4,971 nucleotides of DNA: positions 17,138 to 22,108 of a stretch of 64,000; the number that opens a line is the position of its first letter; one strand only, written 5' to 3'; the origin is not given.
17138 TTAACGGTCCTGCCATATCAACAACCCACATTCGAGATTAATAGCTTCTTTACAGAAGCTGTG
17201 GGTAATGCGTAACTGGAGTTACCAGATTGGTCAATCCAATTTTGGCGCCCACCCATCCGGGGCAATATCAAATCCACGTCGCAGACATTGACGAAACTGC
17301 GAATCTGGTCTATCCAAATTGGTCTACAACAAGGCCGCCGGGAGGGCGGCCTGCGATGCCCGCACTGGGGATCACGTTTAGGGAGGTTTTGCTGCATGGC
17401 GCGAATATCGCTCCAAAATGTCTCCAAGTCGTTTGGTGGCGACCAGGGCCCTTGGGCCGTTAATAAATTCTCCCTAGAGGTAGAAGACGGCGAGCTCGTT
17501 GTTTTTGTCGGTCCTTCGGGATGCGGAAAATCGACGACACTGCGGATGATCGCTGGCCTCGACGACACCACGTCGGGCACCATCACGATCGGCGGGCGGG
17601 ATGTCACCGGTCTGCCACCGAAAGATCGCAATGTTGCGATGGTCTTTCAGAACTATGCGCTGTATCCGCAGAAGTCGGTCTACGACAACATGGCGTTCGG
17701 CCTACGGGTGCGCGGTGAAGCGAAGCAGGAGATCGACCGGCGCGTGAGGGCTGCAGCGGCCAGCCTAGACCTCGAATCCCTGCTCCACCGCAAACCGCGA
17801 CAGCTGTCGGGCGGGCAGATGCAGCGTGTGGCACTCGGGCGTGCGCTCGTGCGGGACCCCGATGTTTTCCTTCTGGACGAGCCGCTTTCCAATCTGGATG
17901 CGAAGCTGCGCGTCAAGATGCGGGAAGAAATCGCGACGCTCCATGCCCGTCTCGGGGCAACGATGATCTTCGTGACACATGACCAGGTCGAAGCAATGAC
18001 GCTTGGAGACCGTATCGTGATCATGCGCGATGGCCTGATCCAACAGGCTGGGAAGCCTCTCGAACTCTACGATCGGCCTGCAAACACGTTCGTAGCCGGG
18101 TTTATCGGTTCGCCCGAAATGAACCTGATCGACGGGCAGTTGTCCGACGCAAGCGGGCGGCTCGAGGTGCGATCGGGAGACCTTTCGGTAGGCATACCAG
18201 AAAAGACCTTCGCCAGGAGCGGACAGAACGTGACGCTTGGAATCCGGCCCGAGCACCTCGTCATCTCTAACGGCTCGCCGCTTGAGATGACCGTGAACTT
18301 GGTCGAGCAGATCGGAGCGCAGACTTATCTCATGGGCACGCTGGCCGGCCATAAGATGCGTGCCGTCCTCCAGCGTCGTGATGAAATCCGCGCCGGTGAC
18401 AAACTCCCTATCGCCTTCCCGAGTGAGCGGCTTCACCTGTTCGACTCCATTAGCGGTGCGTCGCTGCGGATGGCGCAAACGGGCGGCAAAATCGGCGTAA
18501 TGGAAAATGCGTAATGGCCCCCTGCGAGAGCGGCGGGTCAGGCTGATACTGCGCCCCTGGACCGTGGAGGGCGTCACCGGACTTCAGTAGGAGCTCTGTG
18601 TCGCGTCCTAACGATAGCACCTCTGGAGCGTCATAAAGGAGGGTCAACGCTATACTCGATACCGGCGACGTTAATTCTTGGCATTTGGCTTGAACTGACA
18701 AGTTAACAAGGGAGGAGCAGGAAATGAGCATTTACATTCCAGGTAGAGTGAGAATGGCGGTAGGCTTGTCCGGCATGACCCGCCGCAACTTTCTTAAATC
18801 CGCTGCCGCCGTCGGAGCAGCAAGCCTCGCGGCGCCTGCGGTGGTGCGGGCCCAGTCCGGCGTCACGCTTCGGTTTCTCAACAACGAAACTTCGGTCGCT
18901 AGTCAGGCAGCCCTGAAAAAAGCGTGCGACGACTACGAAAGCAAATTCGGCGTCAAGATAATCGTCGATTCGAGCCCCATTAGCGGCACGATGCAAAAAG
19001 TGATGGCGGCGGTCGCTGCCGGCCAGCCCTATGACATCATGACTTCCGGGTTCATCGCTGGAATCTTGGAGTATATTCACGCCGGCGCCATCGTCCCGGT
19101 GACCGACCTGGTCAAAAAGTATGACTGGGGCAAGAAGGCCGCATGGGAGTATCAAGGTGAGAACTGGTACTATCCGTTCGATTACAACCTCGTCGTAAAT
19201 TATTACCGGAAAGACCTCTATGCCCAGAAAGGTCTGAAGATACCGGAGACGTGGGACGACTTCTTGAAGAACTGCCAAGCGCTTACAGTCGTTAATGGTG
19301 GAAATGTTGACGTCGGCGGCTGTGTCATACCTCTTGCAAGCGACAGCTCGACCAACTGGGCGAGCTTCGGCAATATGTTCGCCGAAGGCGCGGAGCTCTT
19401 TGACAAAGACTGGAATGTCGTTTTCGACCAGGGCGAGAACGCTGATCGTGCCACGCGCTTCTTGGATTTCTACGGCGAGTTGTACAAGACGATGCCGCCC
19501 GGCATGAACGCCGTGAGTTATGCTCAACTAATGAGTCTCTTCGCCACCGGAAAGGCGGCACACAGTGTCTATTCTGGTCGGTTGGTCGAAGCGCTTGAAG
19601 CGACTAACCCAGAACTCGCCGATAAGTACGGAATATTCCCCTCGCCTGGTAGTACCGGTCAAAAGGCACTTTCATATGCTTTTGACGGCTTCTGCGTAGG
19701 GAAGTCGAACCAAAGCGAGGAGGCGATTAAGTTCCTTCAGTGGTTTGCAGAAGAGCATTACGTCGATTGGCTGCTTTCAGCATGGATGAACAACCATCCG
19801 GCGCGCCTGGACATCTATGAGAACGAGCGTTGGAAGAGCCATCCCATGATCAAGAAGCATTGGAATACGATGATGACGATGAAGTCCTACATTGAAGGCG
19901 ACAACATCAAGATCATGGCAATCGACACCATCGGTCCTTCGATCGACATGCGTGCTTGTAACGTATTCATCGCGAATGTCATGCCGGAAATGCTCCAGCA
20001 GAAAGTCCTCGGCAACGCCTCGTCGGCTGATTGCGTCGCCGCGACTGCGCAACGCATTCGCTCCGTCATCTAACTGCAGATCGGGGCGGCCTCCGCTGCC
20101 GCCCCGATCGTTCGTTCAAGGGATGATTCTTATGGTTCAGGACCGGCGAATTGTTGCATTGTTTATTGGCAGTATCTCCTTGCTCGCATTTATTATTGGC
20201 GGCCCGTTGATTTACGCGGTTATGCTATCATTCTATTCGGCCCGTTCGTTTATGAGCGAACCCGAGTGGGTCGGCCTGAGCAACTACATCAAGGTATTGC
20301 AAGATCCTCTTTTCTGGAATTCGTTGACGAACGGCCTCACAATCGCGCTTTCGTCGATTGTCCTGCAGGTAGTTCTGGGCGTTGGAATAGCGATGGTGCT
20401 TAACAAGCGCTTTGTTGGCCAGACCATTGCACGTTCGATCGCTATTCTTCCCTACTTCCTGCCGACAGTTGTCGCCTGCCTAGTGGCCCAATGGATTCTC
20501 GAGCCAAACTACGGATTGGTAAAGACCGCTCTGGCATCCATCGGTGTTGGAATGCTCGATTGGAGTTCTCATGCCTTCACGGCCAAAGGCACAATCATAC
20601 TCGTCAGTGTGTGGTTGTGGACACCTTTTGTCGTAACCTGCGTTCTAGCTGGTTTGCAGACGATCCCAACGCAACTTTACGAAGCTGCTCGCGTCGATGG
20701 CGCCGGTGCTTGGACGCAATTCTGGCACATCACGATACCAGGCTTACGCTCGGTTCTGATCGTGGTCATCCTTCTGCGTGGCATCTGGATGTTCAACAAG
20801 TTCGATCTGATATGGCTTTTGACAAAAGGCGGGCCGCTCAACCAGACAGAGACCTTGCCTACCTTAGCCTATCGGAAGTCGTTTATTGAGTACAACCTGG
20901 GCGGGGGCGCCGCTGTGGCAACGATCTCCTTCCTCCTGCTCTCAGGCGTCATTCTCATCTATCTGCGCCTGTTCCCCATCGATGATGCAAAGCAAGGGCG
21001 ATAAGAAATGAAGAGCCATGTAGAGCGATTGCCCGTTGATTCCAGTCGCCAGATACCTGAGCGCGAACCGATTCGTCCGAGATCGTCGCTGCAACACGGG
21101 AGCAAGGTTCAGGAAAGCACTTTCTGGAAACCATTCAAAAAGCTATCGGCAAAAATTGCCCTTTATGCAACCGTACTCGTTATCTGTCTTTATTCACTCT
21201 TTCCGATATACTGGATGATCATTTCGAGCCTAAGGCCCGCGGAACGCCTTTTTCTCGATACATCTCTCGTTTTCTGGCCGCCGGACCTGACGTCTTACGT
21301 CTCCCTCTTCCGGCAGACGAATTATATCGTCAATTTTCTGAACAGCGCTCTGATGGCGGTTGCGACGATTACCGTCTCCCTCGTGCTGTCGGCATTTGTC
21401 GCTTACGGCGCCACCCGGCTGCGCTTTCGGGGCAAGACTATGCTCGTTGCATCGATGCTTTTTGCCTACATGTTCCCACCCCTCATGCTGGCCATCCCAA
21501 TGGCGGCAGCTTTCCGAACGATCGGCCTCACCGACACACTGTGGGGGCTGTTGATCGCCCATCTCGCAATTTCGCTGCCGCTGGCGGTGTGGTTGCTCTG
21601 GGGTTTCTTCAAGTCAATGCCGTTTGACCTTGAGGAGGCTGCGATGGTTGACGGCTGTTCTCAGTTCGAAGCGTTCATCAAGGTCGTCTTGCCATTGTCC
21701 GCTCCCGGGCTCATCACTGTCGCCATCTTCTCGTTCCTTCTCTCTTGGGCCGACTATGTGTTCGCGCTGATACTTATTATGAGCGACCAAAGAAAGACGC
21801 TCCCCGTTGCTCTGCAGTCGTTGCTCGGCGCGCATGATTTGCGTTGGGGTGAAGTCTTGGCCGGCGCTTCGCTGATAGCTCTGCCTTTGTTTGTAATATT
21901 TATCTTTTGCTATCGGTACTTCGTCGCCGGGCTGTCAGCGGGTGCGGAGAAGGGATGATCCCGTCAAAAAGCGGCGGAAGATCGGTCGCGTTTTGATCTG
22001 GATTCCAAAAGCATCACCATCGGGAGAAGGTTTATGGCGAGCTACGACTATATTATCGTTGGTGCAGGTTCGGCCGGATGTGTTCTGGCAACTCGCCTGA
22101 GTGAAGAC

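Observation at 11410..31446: Recurring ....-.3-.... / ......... operator motif links five promoter regions into a putative GntR(FadR-type) regulon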

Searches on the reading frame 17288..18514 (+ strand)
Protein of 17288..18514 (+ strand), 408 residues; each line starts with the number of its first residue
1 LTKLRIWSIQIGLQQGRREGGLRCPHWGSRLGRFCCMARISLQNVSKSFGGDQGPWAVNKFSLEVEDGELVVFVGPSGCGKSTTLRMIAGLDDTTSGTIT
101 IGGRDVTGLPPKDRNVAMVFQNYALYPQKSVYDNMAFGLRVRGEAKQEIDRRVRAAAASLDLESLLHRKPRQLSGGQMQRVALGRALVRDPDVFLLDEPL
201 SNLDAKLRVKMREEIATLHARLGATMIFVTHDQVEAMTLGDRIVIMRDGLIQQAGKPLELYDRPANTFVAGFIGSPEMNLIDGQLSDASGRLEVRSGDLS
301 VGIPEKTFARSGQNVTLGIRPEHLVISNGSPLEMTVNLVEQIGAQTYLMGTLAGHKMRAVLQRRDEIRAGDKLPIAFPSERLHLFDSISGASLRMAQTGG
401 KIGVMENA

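Call 7: search_protein_families(library=pfam, proteins=[window:17288-18514:+])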
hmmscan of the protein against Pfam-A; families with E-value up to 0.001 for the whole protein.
window:17288-18514:+ (408 aa): 6 families
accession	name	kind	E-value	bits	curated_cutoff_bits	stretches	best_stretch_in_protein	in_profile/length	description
PF00005.33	ABC_tran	-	2.7e-35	122.4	25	1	59-200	2-136/137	ABC transporter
PF17912.7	OB_MalK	-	5.2e-12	46.9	27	1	274-324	1-53/53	MalK OB fold domain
PF08402.16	TOBE_2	-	2.8e-10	40.6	21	1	317-385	1-76/76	TOBE domain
PF13304.12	AAA_21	-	8.1e-07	29.8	27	0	170-233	235-300/304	AAA domain, putative AbiEii toxin, Type IV TA system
PF13401.12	AAA_22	-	3.6e-05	24.5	27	1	69-229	6-121/130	AAA domain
PF17850.7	CysA_C_terminal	-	0.00018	22.4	29.7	1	279-326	1-43/43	CysA C-terminal regulatory domain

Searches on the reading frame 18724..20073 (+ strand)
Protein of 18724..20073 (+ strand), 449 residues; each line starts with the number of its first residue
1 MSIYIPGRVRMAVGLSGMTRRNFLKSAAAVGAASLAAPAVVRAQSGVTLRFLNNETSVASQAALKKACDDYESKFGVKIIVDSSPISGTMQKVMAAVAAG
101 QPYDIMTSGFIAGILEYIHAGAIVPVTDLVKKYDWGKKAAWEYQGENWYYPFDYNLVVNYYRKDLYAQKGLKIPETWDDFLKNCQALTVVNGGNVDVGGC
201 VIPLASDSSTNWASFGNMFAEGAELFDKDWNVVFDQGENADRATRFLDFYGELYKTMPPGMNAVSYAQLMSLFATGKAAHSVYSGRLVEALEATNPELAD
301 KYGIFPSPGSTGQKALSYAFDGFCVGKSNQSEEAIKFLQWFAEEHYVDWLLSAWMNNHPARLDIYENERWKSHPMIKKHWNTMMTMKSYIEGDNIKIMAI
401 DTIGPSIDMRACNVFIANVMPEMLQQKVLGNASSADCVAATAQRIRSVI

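Call 7: search_protein_families(library=pfam, proteins=[window:18724-20073:+])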
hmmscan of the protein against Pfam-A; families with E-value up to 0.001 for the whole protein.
window:18724-20073:+ (449 aa): 3 families
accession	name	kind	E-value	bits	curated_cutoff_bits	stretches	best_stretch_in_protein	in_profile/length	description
PF01547.30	SBP_bac_1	-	7e-32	112.1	26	1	58-343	4-302/307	Bacterial extracellular solute-binding protein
PF13416.11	SBP_bac_8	-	2.8e-27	96.6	27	1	66-376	1-277/279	Bacterial extracellular solute-binding protein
PF10518.14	TAT_signal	-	5.7e-05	23.3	22.7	1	18-37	2-21/21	TAT (twin-arginine translocation) pathway signal sequence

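Call 31: search_protein_families(library=ncbifam, proteins=[window:18724-20073:+], max_evalue=0.00001)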
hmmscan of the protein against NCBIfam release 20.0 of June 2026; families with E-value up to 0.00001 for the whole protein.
window:18724-20073:+ (449 aa): 0 families

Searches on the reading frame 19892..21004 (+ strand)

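Call 7: search_protein_families(library=pfam, proteins=[window:19892-21004:+])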
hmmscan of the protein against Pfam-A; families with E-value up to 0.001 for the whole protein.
window:19892-21004:+ (370 aa): 1 family
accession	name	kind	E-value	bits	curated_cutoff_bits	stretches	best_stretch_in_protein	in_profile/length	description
PF00528.27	BPD_transp_1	-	1.6e-20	74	26.4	1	160-359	2-176/184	Binding-protein-dependent transport system inner membrane component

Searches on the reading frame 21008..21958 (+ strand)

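Call 7: search_protein_families(library=pfam, proteins=[window:21008-21958:+])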
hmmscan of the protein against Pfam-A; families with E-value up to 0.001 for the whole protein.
window:21008-21958:+ (316 aa): 1 family
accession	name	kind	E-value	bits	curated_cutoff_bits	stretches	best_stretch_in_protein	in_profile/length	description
PF00528.27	BPD_transp_1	-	4.8e-14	52.9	26.4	1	125-307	2-180/184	Binding-protein-dependent transport system inner membrane component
